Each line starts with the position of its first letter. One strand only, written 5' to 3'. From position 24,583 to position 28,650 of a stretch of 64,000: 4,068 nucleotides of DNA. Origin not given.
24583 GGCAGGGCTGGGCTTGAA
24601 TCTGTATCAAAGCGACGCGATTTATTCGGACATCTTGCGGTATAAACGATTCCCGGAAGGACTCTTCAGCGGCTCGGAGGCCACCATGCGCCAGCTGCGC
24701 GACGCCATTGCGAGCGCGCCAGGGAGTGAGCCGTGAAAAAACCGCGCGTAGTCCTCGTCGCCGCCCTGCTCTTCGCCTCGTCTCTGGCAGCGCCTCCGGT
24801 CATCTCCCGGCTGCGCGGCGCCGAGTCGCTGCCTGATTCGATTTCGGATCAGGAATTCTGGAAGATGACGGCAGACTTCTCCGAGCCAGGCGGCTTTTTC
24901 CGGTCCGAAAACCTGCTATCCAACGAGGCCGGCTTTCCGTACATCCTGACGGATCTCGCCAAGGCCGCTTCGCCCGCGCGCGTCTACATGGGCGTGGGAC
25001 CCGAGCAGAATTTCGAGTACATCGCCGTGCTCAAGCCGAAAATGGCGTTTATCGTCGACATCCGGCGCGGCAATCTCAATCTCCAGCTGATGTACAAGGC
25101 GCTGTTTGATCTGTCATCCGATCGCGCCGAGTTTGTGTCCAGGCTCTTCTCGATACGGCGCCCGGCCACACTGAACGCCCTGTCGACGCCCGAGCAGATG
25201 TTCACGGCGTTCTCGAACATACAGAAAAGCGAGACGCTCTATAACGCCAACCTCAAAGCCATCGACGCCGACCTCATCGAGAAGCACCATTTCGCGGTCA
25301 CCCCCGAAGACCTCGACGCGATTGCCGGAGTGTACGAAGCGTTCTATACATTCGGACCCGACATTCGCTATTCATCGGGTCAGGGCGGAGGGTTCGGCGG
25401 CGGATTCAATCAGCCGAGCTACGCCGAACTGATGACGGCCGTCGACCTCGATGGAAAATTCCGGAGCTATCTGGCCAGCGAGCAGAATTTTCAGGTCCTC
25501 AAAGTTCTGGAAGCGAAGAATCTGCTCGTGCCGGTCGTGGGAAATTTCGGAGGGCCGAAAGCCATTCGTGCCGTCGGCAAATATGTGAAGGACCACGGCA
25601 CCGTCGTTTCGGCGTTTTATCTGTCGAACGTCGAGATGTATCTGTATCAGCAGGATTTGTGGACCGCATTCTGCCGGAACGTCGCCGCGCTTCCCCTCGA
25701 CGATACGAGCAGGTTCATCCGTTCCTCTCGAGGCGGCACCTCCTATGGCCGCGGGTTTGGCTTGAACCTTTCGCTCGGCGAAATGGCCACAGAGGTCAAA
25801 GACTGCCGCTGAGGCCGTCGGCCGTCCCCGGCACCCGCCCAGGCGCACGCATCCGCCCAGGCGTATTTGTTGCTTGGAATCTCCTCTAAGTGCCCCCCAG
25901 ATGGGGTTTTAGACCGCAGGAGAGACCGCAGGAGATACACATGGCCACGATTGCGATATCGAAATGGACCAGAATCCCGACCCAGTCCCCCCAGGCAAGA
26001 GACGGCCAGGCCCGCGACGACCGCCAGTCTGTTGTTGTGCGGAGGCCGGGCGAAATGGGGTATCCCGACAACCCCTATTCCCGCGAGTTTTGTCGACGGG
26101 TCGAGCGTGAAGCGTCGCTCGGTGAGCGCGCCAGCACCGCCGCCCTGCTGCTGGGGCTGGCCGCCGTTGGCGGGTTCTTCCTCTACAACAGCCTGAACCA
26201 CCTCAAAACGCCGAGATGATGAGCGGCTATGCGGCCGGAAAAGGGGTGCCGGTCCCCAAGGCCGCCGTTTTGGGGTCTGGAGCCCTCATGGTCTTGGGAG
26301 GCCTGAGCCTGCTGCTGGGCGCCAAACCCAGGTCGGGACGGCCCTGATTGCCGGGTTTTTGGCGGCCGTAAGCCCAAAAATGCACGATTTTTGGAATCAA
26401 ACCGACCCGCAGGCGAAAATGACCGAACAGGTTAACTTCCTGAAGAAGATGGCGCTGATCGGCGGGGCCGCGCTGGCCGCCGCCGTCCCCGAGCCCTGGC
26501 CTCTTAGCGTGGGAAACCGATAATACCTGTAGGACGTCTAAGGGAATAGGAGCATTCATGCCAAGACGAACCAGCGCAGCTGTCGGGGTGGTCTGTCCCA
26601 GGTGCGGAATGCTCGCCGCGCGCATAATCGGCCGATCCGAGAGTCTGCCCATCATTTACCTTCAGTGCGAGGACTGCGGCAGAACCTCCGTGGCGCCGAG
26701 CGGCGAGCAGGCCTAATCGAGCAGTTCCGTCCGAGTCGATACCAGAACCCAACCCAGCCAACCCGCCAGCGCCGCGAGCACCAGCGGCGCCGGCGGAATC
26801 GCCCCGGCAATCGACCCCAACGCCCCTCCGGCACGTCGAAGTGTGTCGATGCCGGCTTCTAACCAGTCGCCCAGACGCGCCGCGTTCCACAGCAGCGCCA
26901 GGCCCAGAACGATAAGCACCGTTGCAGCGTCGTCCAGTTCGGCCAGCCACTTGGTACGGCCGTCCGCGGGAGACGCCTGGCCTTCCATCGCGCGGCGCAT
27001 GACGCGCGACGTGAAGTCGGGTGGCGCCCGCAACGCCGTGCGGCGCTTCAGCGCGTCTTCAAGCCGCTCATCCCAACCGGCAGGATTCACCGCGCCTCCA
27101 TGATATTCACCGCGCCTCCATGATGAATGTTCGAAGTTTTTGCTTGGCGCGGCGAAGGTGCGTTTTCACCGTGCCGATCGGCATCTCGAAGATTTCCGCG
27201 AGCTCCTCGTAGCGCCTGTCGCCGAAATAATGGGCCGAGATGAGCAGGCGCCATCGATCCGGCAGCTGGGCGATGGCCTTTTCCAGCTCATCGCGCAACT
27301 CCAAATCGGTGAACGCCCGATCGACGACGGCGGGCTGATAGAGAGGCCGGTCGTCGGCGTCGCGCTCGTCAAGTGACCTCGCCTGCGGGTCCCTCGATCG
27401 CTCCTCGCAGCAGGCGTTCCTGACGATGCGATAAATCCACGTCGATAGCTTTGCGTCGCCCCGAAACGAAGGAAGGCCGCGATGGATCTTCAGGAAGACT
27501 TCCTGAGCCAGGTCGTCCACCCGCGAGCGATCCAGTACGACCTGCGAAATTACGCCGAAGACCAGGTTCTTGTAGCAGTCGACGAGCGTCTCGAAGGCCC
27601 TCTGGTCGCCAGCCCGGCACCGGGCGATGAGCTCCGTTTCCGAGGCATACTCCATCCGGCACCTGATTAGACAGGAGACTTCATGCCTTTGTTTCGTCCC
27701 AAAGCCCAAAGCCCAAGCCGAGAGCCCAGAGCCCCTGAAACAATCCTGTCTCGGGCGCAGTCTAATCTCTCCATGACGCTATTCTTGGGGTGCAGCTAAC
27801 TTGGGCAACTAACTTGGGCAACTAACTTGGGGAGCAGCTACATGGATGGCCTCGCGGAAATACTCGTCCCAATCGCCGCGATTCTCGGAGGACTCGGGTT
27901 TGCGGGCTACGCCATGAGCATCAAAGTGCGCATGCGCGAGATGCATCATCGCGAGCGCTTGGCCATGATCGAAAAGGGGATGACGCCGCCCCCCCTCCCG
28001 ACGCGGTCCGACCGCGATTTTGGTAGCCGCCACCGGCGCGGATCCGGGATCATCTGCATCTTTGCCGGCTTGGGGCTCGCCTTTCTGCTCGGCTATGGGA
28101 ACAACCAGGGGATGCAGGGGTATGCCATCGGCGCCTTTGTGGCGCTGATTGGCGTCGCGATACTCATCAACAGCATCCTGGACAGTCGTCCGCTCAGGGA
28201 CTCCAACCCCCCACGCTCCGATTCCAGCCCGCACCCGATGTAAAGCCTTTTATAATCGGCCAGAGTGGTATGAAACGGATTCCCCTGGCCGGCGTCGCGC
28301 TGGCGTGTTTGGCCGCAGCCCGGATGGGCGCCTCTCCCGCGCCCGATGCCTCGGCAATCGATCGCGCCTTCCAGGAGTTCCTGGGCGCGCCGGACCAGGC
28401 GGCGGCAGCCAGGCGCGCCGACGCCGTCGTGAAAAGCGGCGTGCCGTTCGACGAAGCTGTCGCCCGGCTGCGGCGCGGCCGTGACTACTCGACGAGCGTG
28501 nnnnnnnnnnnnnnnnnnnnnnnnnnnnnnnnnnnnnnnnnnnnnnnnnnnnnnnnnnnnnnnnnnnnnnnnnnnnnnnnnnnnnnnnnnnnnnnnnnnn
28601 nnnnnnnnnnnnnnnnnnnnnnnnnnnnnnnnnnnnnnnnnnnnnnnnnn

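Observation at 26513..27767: One ECF-type promoter motif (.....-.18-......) occurs three times within 1.3 kb and wires a local mini-regulon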

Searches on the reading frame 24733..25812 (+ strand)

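Call 7: search_protein_families(library=pfam, proteins=[window:24733-25812:+], max_evalue=0.01)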
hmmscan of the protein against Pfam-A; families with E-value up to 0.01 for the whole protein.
window:24733-25812:+ (359 aa): 1 family
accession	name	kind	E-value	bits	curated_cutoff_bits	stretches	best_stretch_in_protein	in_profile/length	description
PF25046.1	DUF7790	-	4.8e-25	88.9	23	1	82-335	20-217/272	Domain of unknown function (DUF7790)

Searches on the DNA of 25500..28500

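Call 48: search_rna_families(source=window, start=25500, end=28500, threshold=evalue, max_evalue=1)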
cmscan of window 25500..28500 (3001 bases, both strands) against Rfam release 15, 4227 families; matches with E-value up to 1: 1.
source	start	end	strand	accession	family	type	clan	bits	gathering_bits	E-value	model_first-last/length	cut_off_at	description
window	26995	27046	+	RF01737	flpD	Cis-reg;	-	21.6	40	0.12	1-47/47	no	flpD RNA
